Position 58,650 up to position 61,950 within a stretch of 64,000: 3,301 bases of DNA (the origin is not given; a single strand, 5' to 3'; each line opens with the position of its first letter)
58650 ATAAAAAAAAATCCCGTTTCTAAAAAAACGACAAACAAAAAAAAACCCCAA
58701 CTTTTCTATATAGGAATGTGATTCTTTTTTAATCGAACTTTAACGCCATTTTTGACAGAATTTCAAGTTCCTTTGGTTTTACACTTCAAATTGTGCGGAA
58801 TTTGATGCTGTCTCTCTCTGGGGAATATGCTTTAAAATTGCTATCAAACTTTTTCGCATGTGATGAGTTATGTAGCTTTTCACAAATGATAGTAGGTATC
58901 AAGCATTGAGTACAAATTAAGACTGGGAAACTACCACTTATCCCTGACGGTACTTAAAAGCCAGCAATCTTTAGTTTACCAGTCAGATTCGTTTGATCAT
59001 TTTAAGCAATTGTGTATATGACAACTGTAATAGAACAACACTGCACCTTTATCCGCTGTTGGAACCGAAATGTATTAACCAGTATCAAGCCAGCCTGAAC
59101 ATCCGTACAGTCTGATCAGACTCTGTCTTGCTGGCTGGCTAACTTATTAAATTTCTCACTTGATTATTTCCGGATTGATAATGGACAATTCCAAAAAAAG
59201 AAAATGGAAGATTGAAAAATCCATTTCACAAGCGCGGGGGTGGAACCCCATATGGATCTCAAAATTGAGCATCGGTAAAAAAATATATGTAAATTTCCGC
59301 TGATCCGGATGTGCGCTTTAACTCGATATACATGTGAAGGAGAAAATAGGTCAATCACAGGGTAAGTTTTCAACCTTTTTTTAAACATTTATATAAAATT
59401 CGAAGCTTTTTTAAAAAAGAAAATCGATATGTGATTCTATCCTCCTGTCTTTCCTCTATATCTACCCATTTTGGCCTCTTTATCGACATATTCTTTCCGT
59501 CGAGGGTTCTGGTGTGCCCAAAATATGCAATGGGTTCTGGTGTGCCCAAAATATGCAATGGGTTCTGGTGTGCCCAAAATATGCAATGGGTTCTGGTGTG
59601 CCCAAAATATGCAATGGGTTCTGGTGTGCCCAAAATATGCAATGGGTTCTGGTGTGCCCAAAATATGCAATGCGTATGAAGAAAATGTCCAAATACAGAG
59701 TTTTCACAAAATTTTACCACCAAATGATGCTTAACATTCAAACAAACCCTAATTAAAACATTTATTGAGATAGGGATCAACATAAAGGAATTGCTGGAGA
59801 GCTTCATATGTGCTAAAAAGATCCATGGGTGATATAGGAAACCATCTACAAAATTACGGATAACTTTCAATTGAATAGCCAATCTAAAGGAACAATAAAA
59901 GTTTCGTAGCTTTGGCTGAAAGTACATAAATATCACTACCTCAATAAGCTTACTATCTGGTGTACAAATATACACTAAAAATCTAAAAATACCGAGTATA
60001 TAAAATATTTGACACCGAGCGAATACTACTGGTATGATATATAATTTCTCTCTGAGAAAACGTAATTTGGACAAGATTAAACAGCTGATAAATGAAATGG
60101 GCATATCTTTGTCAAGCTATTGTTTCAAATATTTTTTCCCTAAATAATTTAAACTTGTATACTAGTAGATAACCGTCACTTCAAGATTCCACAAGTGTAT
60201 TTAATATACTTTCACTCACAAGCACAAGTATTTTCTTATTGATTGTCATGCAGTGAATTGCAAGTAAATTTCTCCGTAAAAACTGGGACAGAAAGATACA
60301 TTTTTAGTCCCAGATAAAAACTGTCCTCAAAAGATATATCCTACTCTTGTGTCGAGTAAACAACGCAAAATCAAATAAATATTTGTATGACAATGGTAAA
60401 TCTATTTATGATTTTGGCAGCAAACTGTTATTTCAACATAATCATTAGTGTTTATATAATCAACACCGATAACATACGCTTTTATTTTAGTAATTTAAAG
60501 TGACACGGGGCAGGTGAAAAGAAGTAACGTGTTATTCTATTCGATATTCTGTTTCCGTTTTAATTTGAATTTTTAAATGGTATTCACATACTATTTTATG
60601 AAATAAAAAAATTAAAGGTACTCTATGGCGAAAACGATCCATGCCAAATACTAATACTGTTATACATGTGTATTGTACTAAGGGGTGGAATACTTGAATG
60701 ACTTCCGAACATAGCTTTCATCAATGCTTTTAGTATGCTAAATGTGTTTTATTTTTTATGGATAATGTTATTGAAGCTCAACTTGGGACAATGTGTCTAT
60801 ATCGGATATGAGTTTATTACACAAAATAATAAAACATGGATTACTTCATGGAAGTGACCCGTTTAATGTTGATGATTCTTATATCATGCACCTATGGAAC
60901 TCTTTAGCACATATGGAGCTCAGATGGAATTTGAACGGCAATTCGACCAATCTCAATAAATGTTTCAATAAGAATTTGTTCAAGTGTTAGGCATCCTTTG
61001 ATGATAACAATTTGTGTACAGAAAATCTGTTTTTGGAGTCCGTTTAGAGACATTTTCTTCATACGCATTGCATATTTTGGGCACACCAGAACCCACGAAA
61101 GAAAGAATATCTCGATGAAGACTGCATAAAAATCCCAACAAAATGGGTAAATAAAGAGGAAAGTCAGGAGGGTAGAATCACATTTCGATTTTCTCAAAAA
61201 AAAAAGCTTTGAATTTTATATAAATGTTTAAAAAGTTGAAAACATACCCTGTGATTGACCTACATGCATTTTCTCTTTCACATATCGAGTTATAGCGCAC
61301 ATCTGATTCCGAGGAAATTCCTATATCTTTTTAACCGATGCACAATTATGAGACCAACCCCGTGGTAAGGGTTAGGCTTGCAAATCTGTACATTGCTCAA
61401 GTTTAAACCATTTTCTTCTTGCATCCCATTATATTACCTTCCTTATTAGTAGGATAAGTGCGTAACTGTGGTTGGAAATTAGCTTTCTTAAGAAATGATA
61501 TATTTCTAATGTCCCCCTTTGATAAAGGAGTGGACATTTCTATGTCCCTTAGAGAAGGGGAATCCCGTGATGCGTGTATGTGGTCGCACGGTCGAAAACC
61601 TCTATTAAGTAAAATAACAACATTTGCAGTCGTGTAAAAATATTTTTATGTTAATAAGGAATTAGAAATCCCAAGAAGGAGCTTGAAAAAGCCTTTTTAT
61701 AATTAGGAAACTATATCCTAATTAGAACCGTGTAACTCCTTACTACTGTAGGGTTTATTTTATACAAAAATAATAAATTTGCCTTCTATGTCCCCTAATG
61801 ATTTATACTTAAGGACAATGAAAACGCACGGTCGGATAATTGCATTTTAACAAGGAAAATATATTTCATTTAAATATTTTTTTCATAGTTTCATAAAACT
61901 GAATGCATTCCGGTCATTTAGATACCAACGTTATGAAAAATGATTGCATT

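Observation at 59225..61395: Foldback-like structure upstream of TEP1: 350-470-bp inverted arms with a 28-bp subrepeat present 6x in one arm and 1x in the other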

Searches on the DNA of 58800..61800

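Call 13: search_rna_families(source=window, start=58800, end=61800, threshold=evalue, max_evalue=1)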
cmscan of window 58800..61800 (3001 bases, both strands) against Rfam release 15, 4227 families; matches with E-value up to 1: 0.
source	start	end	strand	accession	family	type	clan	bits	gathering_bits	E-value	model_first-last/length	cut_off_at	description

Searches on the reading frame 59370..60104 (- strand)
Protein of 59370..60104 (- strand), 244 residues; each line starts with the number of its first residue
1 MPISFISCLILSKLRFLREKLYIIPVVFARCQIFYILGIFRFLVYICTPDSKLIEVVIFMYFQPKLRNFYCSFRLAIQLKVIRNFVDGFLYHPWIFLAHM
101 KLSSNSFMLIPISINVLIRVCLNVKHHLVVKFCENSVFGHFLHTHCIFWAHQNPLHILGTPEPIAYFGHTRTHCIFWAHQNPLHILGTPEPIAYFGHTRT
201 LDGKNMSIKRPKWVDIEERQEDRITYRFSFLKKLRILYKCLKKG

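Call 7: search_protein_families(library=pfam, proteins=[window:59370-60104:-], max_evalue=0.01)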
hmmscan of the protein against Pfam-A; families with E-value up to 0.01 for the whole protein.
window:59370-60104:- (244 aa): 0 families

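Call 21: find_encoding_contigs(protein=window:59370-60104:-, flank=5000)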
Protein window:59370-60104:- (244 aa): no gene with exactly this product is on record in the collection.

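Call 40: search_protein_representatives(protein=window:59370-60104:-)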
Query: 244 residues. Proteins with E-value up to 0.001 (for the whole library): 8; up to 1e-10: 3; up to 1e-30: 1. The best 8 are listed.
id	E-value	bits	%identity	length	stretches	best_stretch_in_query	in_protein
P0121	3.2e-123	426.7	98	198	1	1-192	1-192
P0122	1.7e-12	63.8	65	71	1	100-164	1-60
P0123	9.1e-12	61.4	48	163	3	147-199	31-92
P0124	1.6e-09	54.0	63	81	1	103-164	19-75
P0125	3.6e-08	49.6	43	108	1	60-164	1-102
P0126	1.1e-06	44.8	42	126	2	155-200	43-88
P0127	3.6e-06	43.1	51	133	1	100-183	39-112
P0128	1.2e-04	38.2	36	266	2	136-190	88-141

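Call 42: find_encoding_contigs(protein=P0121, flank=10000, max_places=10)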
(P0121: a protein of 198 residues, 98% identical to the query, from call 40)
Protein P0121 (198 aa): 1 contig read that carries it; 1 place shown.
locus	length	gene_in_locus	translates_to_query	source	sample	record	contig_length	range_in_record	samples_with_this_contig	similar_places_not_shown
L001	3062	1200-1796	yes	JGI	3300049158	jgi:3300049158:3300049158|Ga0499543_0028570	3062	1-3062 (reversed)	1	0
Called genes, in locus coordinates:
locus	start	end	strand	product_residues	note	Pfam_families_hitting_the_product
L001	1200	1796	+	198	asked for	-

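Call 43: find_encoding_contigs(protein=P0122, flank=10000, max_places=10)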
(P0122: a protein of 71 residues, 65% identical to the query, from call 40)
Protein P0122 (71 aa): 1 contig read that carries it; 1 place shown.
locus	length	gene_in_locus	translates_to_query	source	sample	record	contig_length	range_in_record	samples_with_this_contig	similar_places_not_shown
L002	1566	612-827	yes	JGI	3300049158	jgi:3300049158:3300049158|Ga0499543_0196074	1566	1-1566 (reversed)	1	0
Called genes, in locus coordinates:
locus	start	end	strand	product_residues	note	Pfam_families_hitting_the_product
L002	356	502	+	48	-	-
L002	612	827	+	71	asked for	-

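Call 44: find_encoding_contigs(protein=P0124, flank=10000, max_places=10)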
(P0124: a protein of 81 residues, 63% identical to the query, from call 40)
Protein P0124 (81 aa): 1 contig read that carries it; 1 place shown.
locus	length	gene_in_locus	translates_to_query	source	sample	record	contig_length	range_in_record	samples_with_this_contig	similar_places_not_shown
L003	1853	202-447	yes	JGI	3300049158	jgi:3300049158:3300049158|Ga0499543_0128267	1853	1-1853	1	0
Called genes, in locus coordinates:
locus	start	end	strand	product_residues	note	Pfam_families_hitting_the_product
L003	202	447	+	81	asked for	-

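Call 45: find_encoding_contigs(protein=P0125, flank=10000, max_places=10)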
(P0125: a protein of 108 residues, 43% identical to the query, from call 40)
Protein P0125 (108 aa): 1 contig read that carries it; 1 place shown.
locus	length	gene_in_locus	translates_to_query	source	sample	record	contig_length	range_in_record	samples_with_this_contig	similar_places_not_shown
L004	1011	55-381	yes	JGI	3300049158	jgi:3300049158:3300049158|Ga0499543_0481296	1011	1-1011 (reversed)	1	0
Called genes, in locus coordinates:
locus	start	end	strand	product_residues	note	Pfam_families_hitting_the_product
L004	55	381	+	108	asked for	-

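Call 46: find_encoding_contigs(protein=P0127, flank=10000, max_places=10)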
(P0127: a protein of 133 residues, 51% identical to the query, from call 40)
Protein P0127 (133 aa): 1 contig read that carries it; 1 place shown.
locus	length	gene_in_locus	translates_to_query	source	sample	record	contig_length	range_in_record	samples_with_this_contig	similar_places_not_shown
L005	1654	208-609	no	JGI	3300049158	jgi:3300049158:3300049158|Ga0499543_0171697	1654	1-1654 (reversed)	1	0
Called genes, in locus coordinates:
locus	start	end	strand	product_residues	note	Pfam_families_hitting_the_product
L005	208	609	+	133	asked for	-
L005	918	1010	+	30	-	-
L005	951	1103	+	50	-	-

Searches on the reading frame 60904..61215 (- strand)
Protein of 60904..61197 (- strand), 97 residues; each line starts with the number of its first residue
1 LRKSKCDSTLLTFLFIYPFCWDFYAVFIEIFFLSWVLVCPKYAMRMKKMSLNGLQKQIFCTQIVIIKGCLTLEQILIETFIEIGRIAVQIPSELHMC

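Call 7: search_protein_families(library=pfam, proteins=[window:60904-61197:-], max_evalue=0.01)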
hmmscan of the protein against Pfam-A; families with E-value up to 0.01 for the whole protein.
window:60904-61197:- (97 aa): 0 families

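Call 69: find_homologous_proteins(query=A2, max_evalue=0.001)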
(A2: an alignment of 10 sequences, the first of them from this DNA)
Query A2 (10 sequences) (103 aa, profile of the alignment): 3 proteins with E <= 0.001 among 1252 candidates.
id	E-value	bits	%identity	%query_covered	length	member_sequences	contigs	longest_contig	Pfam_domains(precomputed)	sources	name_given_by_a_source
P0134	6.3e-15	73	78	40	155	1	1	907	-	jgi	jgi:hypothetical protein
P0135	4.9e-13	67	76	37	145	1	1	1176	-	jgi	jgi:hypothetical protein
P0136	1.8e-12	65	73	40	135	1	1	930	-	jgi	jgi:hypothetical protein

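Call 77: find_encoding_contigs(protein=P0136, flank=10000)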
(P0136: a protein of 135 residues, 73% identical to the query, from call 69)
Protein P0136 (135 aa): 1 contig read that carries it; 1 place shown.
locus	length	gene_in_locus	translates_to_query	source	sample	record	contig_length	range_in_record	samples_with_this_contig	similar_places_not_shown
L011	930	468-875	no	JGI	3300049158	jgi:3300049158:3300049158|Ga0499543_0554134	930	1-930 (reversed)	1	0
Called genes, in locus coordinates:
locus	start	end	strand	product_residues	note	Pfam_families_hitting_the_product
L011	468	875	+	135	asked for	-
